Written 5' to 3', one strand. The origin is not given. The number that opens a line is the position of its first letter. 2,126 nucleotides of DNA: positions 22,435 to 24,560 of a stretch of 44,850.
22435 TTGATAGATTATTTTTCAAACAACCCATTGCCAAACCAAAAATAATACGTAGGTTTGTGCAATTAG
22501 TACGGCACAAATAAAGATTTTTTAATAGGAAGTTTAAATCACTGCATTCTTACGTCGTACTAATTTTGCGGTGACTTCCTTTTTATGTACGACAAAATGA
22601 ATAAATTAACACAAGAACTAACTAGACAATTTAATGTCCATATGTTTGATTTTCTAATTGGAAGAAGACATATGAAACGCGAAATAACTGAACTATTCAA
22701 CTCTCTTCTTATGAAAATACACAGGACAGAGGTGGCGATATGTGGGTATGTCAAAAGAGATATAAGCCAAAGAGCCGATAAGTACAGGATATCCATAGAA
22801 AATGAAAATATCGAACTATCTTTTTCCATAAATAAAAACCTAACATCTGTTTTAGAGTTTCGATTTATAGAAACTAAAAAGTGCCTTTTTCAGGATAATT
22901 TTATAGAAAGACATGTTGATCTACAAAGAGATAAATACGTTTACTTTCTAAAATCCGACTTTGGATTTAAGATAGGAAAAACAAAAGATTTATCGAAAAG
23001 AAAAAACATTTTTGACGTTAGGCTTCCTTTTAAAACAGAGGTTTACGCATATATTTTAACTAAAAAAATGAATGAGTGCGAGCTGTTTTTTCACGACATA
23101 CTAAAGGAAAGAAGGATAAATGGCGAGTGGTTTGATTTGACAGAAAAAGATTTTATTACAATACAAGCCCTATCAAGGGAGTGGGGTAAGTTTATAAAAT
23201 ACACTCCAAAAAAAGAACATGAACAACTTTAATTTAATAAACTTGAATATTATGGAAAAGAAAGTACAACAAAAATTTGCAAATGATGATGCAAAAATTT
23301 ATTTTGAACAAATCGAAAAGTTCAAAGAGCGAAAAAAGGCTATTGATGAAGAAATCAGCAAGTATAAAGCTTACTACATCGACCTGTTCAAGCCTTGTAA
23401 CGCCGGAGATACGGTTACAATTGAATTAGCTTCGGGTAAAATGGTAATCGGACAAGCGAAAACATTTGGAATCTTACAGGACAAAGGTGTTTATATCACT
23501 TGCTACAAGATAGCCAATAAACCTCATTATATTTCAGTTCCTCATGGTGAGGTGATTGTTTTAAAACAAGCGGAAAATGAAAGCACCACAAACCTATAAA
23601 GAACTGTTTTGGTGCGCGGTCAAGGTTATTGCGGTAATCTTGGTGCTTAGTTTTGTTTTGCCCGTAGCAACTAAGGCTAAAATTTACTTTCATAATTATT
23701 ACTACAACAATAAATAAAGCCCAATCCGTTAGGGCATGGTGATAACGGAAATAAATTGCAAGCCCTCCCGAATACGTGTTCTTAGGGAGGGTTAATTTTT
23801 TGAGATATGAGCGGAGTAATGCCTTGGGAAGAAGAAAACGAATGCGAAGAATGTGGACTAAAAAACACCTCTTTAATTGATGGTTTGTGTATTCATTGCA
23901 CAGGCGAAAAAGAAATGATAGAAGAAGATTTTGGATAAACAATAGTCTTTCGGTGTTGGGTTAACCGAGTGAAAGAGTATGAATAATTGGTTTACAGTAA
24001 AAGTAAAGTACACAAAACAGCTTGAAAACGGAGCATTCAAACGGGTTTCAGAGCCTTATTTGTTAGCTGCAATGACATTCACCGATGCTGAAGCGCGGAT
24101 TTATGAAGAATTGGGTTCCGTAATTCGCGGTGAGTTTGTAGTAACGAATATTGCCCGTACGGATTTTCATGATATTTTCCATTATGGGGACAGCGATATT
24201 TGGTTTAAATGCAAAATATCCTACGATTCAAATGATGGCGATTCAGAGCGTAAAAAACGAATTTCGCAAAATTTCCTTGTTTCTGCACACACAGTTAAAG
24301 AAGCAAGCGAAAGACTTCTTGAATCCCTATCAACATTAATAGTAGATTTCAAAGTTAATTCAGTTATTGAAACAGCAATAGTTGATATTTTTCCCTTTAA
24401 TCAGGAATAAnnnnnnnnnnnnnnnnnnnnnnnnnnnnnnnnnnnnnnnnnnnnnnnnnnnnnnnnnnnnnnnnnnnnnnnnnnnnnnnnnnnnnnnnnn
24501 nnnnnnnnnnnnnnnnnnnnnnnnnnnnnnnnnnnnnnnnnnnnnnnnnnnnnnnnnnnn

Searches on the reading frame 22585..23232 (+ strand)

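Call 9: search_protein_families(library=phrogs, proteins=[window:22585-23232:+])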
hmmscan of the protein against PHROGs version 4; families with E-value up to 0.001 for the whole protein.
window:22585-23232:+ (215 aa): 3 families
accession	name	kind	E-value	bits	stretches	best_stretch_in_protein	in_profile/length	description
phrog_8130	-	unknown function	4.7e-11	43.4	1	67-196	132-261/434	-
phrog_5032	-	unknown function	1e-06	29.5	1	118-190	79-153/178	-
phrog_4284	-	unknown function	1e-05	26.3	1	59-197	38-165/171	-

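Call 72: search_protein_families(library=pfam, proteins=[window:22585-23232:+], max_evalue=0.001)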
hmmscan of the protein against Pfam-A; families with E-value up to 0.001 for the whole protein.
window:22585-23232:+ (215 aa): 2 families
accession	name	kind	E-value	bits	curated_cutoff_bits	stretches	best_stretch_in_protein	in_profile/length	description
PF13455.12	MUG113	-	5.3e-11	43.4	22.3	1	128-191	1-67/73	Meiotically up-regulated gene 113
PF10544.15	T5orf172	-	1.4e-05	26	20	1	118-191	2-94/101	T5orf172 domain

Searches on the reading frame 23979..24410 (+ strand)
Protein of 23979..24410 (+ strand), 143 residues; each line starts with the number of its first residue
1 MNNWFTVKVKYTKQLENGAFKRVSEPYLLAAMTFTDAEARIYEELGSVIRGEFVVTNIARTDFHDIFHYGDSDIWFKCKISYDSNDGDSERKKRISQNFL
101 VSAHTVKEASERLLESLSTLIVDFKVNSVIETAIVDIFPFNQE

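Call 9: search_protein_families(library=phrogs, proteins=[window:23979-24410:+])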
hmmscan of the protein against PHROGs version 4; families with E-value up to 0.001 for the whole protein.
window:23979-24410:+ (143 aa): 1 family
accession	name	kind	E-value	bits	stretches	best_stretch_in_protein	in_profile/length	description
phrog_19572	-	unknown function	5.5e-37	128.1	1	1-142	1-144/153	-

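Call 10: find_related_loci(query=window:23979-24407:+, collection=viral_contigs, flank=3000)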
Query window:23979-24407:+ (143 aa) in viral_contigs; peptide patterns used: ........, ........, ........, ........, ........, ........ (x = any residue, [..] = any of these).
24 stretches matched a pattern; 15 encode a relative of the query (tblastn E <= 1e-3); 14 distinct loci.
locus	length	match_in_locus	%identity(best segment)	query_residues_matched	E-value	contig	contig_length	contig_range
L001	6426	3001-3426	69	1-143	1e-65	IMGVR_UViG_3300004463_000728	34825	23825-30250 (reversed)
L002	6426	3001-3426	65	1-142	2e-65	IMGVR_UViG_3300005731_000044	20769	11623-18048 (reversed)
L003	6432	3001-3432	65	1-140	6e-64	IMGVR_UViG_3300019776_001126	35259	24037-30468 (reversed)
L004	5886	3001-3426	64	1-142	1e-63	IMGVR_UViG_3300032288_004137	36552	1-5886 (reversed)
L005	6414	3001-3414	71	4-142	2e-63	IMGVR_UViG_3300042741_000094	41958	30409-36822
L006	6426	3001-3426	62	1-143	4e-61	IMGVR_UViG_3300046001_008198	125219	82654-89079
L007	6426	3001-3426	62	1-143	2e-60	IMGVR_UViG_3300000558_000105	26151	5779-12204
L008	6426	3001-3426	63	1-142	8e-59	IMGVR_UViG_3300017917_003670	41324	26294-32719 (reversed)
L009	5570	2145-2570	58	1-142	4e-57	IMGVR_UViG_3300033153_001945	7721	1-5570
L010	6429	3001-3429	57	1-143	1e-55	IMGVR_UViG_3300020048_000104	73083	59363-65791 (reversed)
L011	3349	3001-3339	69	1-113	5e-54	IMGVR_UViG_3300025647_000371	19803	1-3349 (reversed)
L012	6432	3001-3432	63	1-143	9e-63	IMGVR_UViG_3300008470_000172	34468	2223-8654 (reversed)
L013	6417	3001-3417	54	1-139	6e-48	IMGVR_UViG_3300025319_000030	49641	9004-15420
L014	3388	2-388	53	11-139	2e-42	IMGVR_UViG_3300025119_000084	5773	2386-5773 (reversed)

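Call 14: find_encoding_contigs(protein=window:23979-24410:+, flank=3000, max_places=10)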
Protein window:23979-24410:+ (143 aa): 3 contigs read that carry it; 2 places shown.
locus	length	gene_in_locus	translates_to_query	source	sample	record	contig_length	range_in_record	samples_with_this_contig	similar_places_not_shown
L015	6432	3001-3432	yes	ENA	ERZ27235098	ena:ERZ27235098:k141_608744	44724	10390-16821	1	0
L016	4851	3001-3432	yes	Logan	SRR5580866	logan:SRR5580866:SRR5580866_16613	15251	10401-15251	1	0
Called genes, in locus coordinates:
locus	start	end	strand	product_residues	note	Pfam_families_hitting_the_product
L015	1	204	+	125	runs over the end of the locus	-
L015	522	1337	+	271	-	-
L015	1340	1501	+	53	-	-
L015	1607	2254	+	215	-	PF10544:T5orf172 (weak), PF13455:MUG113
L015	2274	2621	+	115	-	-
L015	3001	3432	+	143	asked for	PF14902:DUF4494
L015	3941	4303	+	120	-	-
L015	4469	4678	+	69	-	-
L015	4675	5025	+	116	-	-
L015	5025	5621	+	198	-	PF16677:GP3_package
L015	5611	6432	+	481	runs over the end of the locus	PF04466:Terminase_3, PF17288:Terminase_3C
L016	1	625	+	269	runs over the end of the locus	-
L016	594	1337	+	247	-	-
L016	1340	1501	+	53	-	-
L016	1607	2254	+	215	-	PF10544:T5orf172 (weak), PF13455:MUG113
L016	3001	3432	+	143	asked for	PF14902:DUF4494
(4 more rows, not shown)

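Call 52: find_homologous_proteins(query=window:23979-24407:+, max_evalue=1e-30)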
Query window:23979-24407:+ (143 aa): 1944 proteins with E <= 1e-30 among 2008 candidates; the best 120 are listed.
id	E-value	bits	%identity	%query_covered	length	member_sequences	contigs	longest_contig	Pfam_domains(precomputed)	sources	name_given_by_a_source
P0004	1.2e-88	312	100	100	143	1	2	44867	PF14902.13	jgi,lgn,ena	-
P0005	2.5e-76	272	84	100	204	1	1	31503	PF14902.13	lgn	-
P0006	2.1e-74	266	80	100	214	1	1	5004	PF14902.13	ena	-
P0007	7.2e-74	264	81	100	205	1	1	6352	PF14902.13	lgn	-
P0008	9.0e-73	260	81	100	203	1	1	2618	PF14902.13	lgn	-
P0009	1.3e-71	257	80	100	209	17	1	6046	PF14902.13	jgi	jgi:hypothetical protein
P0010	2.4e-71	256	81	100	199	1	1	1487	PF14902.13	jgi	jgi:hypothetical protein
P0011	3.3e-71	255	80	99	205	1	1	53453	PF14902.13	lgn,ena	-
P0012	3.5e-71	255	80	100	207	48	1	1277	PF14902.13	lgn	-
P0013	1.0e-70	254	81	99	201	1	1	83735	PF14902.13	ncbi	ncbi:MAG: DUF4494 domain-containing protein [Bacteroidota bacterium]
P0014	1.5e-70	253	79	100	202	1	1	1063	PF14902.13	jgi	-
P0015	1.7e-70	253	81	99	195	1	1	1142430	PF14902.13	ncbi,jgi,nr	ncbi:MAG: hypothetical protein K0R65_368 [Crocinitomicaceae bacterium]|jgi:hypothetical protein|nr:h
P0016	2.6e-70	252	81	99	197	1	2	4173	PF14902.13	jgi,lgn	jgi:hypothetical protein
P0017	3.2e-70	252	80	99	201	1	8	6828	PF14902.13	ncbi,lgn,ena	-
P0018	4.8e-70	252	79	100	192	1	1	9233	PF14902.13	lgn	-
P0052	8.4e-68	244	77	100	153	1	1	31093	PF14902.13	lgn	-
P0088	3.3e-65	236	72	99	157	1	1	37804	PF14902.13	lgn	-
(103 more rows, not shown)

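Call 53: find_encoding_contigs(protein=P0052, flank=2500, max_places=3)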
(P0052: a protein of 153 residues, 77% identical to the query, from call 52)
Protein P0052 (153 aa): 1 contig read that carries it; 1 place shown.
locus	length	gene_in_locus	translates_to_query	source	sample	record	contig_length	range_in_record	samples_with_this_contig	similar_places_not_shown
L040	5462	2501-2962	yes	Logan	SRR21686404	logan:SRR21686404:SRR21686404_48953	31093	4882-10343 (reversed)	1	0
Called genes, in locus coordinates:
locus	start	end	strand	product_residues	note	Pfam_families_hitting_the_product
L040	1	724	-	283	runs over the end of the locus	-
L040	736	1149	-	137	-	-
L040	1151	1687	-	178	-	-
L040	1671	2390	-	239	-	-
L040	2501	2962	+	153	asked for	PF14902:DUF4494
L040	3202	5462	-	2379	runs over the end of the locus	?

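Call 54: find_encoding_contigs(protein=P0088, flank=2500, max_places=3)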
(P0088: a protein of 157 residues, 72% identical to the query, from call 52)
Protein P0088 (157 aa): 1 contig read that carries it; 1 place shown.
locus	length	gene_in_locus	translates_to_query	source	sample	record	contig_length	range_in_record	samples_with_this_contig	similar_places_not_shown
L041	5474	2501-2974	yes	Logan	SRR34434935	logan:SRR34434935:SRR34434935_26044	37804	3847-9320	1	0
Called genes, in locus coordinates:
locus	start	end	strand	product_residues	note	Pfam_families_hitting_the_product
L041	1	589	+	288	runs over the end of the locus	PF13401:AAA_22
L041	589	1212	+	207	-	-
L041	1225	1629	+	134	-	-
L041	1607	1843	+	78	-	-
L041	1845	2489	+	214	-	PF11363:DUF3164, PF21670:HOOK_N_NuMA (faint)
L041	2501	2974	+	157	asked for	PF14902:DUF4494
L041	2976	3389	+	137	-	-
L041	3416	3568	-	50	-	-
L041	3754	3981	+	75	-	-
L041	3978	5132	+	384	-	PF00145:DNA_methylase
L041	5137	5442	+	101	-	PF04447:dATP-dGTP_PPHyd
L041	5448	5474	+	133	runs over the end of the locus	-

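Call 55: find_encoding_contigs(protein=P0005, flank=2500, max_places=3)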
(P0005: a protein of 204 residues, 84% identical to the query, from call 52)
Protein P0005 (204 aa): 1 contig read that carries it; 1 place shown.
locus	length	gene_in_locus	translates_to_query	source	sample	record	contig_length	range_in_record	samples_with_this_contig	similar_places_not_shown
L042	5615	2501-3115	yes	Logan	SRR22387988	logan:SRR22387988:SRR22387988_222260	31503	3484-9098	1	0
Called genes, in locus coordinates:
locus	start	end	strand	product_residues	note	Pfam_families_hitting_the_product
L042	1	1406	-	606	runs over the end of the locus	PF07452:CHRD, PF18962:Por_Secre_tail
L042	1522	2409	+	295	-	PF00756:Esterase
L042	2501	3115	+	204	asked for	PF14902:DUF4494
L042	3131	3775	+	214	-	PF12766:Pyridox_oxase_2 (weak), PF01243:PNPOx_N, PF10590:PNP_phzG_C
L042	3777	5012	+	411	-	PF00675:Peptidase_M16, PF05193:Peptidase_M16_C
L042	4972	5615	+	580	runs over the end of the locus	PF24885:TPR_NPHP3 (weak), PF13424:TPR_12, PF00515:TPR_1 (weak), PF13424:TPR_12, PF17874:TPR_MalT, PF13424:TPR_12 (weak), PF07730:HisKA_3, PF02518:HATPase_c, +4 more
